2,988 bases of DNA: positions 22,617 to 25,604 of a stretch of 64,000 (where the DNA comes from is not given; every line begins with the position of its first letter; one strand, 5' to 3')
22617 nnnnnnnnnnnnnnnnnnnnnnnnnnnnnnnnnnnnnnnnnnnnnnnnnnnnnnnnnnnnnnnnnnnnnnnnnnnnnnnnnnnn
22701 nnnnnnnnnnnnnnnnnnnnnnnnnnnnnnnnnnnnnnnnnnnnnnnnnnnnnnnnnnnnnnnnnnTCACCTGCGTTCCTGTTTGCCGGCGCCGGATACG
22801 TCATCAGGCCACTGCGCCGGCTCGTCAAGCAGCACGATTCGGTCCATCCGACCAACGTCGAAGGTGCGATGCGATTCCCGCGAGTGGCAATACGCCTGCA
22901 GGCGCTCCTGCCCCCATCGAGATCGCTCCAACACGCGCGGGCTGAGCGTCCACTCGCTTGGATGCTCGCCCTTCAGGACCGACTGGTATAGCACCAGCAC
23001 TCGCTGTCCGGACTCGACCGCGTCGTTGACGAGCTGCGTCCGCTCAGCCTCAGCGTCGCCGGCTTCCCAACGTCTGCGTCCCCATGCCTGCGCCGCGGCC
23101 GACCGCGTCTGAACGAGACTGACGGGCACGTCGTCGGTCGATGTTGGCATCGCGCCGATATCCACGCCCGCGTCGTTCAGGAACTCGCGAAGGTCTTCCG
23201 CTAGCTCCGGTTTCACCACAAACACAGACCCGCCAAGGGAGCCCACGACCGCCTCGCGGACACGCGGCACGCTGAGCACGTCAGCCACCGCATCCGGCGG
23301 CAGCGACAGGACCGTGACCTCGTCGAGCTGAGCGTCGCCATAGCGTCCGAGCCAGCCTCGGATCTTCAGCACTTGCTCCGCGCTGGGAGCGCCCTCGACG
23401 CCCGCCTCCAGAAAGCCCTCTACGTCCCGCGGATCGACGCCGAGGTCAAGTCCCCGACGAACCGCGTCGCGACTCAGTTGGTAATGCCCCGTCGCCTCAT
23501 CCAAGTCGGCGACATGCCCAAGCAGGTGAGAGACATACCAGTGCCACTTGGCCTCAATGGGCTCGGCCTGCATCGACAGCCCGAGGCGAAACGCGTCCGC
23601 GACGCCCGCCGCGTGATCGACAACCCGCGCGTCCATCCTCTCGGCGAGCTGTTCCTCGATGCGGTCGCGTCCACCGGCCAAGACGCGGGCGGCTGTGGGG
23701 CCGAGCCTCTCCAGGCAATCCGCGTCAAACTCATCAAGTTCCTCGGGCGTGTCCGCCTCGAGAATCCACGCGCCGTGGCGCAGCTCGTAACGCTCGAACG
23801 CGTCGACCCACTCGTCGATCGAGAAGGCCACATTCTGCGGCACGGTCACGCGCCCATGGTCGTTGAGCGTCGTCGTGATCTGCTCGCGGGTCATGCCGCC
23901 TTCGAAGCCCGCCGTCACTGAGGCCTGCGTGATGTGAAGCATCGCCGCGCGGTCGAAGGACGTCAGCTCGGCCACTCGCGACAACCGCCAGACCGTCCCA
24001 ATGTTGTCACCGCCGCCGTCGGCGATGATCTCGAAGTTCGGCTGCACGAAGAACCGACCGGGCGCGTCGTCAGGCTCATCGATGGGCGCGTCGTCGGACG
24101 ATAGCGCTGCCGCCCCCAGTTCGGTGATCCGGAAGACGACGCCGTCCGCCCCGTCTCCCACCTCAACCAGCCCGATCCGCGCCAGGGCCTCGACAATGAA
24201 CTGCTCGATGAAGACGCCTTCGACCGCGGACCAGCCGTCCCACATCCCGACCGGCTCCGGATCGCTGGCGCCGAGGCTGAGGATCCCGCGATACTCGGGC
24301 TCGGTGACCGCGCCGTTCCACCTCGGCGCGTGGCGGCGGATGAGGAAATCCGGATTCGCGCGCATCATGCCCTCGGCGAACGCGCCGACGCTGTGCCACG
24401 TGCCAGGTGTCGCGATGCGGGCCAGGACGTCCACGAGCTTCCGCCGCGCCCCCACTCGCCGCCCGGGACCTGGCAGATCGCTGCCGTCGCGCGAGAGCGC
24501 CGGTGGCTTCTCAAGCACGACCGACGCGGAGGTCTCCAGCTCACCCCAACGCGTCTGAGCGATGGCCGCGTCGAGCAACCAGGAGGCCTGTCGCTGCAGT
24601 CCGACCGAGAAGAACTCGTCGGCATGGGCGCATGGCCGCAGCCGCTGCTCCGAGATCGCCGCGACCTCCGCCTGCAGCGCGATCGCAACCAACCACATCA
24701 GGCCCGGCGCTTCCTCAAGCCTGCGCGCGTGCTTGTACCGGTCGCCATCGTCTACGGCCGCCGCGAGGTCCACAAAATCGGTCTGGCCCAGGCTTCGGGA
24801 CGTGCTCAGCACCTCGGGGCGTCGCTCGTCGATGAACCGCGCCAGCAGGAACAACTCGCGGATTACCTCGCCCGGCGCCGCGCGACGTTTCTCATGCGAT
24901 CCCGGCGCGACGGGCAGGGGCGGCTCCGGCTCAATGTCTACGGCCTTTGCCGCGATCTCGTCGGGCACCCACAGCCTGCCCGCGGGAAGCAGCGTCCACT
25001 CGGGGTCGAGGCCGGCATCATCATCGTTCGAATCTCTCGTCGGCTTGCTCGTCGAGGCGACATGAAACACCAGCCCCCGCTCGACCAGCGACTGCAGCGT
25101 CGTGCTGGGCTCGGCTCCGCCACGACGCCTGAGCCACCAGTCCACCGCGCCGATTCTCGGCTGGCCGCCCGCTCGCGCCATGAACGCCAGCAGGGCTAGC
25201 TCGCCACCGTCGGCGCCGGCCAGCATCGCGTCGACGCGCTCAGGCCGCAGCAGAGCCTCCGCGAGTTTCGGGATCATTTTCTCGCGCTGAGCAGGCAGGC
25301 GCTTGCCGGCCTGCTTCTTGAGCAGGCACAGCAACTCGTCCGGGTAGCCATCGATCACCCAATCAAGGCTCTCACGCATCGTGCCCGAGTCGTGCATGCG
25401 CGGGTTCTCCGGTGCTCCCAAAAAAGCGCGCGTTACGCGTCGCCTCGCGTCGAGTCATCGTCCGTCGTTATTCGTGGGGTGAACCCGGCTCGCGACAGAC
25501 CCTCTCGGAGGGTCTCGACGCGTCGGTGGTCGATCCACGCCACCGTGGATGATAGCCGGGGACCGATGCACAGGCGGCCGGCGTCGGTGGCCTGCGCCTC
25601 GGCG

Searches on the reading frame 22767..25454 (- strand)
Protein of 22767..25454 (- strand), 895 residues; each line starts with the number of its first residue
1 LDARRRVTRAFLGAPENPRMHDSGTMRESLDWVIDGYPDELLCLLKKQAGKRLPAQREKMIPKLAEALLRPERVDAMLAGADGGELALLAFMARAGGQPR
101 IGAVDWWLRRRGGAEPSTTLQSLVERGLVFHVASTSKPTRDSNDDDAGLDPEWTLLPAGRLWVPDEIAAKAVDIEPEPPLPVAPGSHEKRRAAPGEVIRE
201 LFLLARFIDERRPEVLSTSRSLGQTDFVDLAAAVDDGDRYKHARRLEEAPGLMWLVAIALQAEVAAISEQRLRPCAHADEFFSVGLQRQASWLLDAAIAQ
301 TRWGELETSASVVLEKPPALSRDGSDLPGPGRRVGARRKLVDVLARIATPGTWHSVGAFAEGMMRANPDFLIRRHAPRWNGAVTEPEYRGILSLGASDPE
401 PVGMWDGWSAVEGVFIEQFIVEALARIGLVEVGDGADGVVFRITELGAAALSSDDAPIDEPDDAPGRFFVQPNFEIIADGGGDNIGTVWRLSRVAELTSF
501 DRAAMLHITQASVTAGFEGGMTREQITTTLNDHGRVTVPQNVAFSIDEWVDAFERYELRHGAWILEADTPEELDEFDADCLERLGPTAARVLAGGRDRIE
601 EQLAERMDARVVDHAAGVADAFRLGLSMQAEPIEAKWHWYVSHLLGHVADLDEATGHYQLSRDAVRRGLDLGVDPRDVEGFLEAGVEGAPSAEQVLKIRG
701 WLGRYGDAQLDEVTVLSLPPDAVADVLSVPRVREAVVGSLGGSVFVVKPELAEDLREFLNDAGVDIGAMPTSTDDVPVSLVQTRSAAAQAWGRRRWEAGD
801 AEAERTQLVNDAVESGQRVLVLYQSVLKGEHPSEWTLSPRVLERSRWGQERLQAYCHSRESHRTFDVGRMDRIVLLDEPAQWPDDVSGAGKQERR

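Call 27: search_protein_families(library=pfam, proteins=[window:22767-25454:-], max_evalue=0.001)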
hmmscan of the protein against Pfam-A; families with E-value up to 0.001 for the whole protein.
window:22767-25454:- (895 aa): 2 families
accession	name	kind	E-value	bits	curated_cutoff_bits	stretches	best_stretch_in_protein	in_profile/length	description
PF13625.11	Helicase_C_3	-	7.9e-19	68.3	34.2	1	469-576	2-110/125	Helicase conserved C-terminal domain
PF13280.12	WYL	-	1.7e-06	28.3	21.8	1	807-873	4-68/70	WYL domain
